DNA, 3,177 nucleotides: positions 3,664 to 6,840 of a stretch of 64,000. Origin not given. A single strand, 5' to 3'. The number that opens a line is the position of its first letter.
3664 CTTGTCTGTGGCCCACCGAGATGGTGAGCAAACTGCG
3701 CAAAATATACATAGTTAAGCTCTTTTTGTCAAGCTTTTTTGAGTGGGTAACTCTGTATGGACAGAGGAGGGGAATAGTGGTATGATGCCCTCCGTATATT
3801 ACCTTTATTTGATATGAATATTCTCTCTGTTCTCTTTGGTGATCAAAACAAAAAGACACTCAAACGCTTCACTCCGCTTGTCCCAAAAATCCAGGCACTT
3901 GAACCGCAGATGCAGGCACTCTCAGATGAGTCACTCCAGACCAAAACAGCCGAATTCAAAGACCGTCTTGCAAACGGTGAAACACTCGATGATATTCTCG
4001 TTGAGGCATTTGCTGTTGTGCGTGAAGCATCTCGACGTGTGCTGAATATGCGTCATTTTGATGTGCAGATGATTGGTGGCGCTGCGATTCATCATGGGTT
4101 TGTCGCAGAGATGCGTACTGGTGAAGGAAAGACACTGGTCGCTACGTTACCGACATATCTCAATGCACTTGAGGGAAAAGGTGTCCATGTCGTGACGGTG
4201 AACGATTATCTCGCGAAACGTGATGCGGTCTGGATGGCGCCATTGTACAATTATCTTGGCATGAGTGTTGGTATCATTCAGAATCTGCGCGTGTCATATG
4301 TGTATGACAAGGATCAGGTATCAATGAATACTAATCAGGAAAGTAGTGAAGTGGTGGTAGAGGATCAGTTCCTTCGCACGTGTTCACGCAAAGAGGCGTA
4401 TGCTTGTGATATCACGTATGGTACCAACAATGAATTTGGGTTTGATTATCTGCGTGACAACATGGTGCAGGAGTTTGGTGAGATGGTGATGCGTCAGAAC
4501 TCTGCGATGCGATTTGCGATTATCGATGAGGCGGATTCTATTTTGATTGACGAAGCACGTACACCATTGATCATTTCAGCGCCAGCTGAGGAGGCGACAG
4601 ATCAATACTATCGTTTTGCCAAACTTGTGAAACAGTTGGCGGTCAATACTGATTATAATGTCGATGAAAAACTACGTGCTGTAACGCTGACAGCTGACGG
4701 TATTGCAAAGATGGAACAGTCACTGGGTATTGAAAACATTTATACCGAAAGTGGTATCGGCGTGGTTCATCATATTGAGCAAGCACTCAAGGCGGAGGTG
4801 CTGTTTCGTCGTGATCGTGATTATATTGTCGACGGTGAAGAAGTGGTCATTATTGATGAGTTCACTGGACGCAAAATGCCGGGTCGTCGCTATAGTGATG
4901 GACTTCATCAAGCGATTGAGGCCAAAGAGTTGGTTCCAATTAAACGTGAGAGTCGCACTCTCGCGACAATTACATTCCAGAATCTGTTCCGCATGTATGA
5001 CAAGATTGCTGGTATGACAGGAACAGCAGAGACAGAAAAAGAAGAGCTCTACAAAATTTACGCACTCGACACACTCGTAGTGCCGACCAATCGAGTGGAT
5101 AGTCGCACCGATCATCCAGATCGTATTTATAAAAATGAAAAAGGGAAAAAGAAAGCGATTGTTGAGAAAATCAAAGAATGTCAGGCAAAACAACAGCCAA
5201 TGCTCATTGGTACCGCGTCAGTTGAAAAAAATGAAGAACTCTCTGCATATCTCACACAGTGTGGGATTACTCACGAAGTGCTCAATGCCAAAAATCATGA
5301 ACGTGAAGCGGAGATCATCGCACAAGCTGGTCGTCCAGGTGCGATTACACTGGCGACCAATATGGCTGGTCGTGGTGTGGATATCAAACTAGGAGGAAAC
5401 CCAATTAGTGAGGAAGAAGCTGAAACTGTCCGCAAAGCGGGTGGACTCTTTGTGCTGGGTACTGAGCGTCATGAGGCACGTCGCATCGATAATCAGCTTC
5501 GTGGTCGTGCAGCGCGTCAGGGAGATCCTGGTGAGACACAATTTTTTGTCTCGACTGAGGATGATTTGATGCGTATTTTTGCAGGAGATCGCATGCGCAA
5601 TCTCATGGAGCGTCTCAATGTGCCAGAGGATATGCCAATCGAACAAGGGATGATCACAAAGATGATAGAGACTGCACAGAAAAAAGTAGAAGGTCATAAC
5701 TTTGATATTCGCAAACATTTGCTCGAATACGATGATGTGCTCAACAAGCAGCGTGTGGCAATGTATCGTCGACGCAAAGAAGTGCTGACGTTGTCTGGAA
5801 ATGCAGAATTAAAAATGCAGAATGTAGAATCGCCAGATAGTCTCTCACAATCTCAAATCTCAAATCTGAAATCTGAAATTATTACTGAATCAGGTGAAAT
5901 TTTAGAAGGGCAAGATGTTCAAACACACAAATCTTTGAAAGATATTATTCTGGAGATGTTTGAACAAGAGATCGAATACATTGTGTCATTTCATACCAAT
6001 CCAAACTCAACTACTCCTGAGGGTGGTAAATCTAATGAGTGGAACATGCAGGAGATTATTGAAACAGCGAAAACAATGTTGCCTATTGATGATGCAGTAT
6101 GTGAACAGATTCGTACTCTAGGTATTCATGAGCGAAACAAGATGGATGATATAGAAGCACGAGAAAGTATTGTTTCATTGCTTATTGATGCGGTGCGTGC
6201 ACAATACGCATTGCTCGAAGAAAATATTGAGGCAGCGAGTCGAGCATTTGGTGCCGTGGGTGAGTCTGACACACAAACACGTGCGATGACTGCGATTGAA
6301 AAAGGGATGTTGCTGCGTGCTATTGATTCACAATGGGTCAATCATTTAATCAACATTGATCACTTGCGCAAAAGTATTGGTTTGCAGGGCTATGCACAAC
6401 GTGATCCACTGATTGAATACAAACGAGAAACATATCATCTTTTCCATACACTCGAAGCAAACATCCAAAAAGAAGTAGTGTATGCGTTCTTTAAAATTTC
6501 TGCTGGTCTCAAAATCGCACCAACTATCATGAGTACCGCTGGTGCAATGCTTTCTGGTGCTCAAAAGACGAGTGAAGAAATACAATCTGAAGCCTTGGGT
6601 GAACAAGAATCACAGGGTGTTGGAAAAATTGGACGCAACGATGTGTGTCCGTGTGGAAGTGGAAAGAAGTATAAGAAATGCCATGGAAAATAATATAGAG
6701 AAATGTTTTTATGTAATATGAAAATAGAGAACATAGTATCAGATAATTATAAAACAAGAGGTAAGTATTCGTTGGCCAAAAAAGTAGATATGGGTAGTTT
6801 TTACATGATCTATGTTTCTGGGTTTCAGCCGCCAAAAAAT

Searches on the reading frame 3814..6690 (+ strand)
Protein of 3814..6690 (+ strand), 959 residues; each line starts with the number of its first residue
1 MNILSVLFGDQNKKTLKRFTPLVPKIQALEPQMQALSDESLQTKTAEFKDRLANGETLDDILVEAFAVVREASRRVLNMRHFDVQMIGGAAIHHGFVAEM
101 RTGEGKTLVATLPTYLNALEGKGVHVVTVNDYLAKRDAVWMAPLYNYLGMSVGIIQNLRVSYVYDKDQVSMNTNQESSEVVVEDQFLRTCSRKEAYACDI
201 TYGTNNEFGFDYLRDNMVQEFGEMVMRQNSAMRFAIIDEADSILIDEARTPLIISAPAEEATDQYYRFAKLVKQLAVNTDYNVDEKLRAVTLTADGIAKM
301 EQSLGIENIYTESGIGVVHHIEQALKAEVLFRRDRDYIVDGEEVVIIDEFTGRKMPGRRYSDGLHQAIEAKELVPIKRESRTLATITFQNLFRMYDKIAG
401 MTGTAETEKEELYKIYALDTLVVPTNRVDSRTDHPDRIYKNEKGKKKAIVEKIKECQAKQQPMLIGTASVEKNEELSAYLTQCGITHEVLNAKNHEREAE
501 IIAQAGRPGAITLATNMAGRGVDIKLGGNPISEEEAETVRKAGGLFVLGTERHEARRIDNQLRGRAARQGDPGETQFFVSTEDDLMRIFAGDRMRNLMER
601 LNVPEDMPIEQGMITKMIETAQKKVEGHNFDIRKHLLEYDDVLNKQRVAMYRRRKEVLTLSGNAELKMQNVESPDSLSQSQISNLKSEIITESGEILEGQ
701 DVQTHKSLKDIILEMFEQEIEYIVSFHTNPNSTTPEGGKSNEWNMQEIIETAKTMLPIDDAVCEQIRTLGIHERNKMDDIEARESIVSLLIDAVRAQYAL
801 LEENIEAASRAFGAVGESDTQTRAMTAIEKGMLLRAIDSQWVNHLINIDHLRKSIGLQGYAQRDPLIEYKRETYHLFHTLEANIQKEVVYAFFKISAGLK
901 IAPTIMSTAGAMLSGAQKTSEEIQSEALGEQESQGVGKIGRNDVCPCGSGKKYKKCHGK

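Call 18: find_homologous_proteins(query=window:3814-6690:+, max_evalue=1e-100)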
Query window:3814-6690:+ (959 aa): 8000 proteins with E <= 1e-100 among 8000 candidates; the best 120 are listed.
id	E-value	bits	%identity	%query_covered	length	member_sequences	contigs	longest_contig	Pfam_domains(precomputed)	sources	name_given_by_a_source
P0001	0.0e+0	2004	94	100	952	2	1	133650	PF07517.21,PF07516.19,PF21090.4,PF02810.22,PF01043.27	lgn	-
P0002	0.0e+0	1971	92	100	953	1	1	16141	PF07517.21,PF07516.19,PF21090.4,PF02810.22,PF01043.27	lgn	-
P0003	0.0e+0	1957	92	100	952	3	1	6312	PF07517.21,PF07516.19,PF21090.4,PF02810.22,PF01043.27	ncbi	-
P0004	0.0e+0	1694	79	100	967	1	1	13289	PF07517.21,PF07516.19,PF21090.4,PF02810.22,PF01043.27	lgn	-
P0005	0.0e+0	1368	64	100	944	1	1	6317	PF07517.21,PF07516.19,PF21090.4,PF02810.22,PF01043.27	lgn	-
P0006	0.0e+0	1338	63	99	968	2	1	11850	PF07517.21,PF07516.19,PF21090.4,PF02810.22,PF01043.27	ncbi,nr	ncbi:preprotein translocase subunit SecA [Patescibacteria group bacterium]|nr:preprotein translocase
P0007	0.0e+0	1334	63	100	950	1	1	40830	PF07517.21,PF07516.19,PF21090.4,PF02810.22,PF01043.27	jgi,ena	-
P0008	0.0e+0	1334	63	100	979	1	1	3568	PF07517.21,PF07516.19,PF21090.4,PF02810.22,PF01043.27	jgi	jgi:preprotein translocase subunit SecA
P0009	0.0e+0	1331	63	100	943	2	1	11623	PF07517.21,PF07516.19,PF21090.4,PF02810.22,PF01043.27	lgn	-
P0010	0.0e+0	1329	59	100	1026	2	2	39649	PF07517.21,PF07516.19,PF21090.4,PF02810.22,PF01043.27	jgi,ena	-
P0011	0.0e+0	1326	63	100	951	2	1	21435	PF07517.21,PF07516.19,PF21090.4,PF02810.22,PF01043.27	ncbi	-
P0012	0.0e+0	1326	63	100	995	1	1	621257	PF07517.21,PF07516.19,PF21090.4,PF02810.22,PF01043.27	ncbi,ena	-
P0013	0.0e+0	1322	63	100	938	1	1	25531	PF07517.21,PF07516.19,PF21090.4,PF02810.22,PF01043.27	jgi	jgi:preprotein translocase subunit SecA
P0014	0.0e+0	1317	61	100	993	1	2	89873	PF07517.21,PF07516.19,PF21090.4,PF02810.22,PF01043.27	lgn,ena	-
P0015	0.0e+0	1317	62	100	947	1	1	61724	PF07517.21,PF07516.19,PF21090.4,PF02810.22,PF01043.27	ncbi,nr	ncbi:MAG: preprotein translocase subunit SecA [Candidatus Magasanikbacteria bacterium]|nr:preprotein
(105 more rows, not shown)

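Call 19: find_encoding_contigs(protein=P0001, flank=4000, max_places=4)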
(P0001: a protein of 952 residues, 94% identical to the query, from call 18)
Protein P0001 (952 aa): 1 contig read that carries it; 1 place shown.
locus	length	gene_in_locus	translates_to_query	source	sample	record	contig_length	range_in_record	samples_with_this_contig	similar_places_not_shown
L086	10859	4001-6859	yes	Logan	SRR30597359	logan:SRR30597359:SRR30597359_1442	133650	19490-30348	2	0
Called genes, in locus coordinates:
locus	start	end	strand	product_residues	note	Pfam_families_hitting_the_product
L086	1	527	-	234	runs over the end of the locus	PF04055:Radical_SAM, PF13353:Fer4_12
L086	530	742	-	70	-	PF13597:NRDD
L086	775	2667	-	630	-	PF13597:NRDD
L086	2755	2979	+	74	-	-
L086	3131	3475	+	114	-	PF02482:Ribosomal_S30AE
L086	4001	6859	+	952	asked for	PF07517:SecA_DEAD, PF01043:SecA_PP_bind, PF21090:P-loop_SecA, PF07516:SecA_SW, PF02810:SEC-C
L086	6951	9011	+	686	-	PF21760:SecD_1st, PF00639:Rotamase, PF13616:Rotamase_3, PF00639:Rotamase, PF13145:Rotamase_2 (weak), PF22599:SecDF_P1_head, PF03176:MMPL, PF02355:SecD_SecF_C, +1 more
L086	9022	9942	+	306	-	PF07549:Sec_GG, PF02355:SecD_SecF_C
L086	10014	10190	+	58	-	-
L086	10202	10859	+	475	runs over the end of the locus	PF26449:DUF8128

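Call 20: find_encoding_contigs(protein=P0002, flank=4000, max_places=4)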
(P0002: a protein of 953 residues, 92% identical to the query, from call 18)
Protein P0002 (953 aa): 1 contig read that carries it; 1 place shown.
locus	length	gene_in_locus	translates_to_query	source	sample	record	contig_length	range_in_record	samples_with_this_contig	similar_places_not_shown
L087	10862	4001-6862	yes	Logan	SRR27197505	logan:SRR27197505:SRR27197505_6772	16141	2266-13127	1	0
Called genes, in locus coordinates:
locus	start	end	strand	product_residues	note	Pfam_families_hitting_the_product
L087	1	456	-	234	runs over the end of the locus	PF04055:Radical_SAM, PF13353:Fer4_12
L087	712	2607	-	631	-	PF13597:NRDD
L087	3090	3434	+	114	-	PF02482:Ribosomal_S30AE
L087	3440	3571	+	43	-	-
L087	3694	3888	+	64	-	-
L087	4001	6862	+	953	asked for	PF07517:SecA_DEAD, PF01043:SecA_PP_bind, PF21090:P-loop_SecA, PF07516:SecA_SW, PF02810:SEC-C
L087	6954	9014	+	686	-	PF21760:SecD_1st, PF00639:Rotamase, PF13616:Rotamase_3, PF00639:Rotamase, PF13145:Rotamase_2 (weak), PF22599:SecDF_P1_head, PF03176:MMPL, PF02355:SecD_SecF_C, +1 more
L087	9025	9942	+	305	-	PF07549:Sec_GG (weak), PF02355:SecD_SecF_C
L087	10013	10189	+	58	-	-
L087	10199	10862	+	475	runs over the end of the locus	PF26449:DUF8128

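Call 21: find_encoding_contigs(protein=P0003, flank=4000, max_places=4)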
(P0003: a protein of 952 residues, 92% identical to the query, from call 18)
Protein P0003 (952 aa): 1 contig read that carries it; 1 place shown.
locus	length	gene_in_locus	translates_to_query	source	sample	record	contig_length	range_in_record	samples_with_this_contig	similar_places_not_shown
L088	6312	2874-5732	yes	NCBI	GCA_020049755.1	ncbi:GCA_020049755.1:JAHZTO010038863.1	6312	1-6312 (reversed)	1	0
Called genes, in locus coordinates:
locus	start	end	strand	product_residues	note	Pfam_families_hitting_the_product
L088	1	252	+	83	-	?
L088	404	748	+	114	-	PF02482:Ribosomal_S30AE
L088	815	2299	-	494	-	-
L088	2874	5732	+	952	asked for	PF07517:SecA_DEAD, PF01043:SecA_PP_bind, PF21090:P-loop_SecA, PF07516:SecA_SW, PF02810:SEC-C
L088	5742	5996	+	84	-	-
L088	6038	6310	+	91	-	?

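Call 22: find_encoding_contigs(protein=P0004, flank=4000, max_places=4)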
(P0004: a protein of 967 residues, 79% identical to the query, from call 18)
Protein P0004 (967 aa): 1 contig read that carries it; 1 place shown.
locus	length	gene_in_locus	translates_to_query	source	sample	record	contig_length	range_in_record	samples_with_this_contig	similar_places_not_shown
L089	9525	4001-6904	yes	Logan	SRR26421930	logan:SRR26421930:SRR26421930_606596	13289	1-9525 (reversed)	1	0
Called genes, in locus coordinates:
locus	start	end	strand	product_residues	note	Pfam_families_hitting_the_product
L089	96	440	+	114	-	PF02482:Ribosomal_S30AE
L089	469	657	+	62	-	PF12844:HTH_19, PF01381:HTH_3, PF13560:HTH_31 (weak)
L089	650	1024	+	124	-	-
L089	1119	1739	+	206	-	PF00085:Thioredoxin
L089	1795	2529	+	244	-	-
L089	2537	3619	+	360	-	PF08534:Redoxin, PF00578:AhpC-TSA, PF13905:Thioredoxin_8, PF17991:Thioredoxin_10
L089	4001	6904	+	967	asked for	PF07517:SecA_DEAD, PF01043:SecA_PP_bind, PF21090:P-loop_SecA, PF07516:SecA_SW, PF02810:SEC-C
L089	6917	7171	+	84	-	-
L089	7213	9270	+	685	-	PF21760:SecD_1st, PF00639:Rotamase, PF13616:Rotamase_3, PF00639:Rotamase, PF13145:Rotamase_2 (weak), PF22599:SecDF_P1_head, PF02355:SecD_SecF_C, PF03176:MMPL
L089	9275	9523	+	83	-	?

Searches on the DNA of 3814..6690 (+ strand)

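Call 87: search_rna_families(sources=[L086, L087, L088, L089, L093, L094], threshold=gathering)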
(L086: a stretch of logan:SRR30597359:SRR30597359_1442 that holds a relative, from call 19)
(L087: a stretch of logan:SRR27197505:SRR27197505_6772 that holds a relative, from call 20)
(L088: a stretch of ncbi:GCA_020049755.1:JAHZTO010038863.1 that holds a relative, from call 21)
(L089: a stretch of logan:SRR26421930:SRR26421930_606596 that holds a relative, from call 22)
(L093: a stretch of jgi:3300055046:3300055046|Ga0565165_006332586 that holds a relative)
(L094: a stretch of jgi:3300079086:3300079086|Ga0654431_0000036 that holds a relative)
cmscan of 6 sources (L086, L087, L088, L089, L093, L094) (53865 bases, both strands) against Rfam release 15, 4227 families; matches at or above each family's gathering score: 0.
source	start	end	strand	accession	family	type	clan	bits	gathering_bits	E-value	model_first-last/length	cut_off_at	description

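Call 88: search_rna_families(source=L087, start=3435, end=4000, threshold=evalue, max_evalue=1)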
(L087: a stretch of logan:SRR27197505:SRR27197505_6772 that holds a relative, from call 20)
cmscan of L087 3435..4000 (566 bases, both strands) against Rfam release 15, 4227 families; matches with E-value up to 1: 2.
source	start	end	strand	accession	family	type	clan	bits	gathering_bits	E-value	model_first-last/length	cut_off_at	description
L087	3567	3623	-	RF02676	Esr41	Gene; sRNA;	-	18.2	102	0.61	1-74/74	no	Enterohemorrhagic E. coli sRNA 41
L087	3486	3652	-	RF02694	RalA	Gene; sRNA;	-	17.8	170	0.15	1-179/179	no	RalR antitoxin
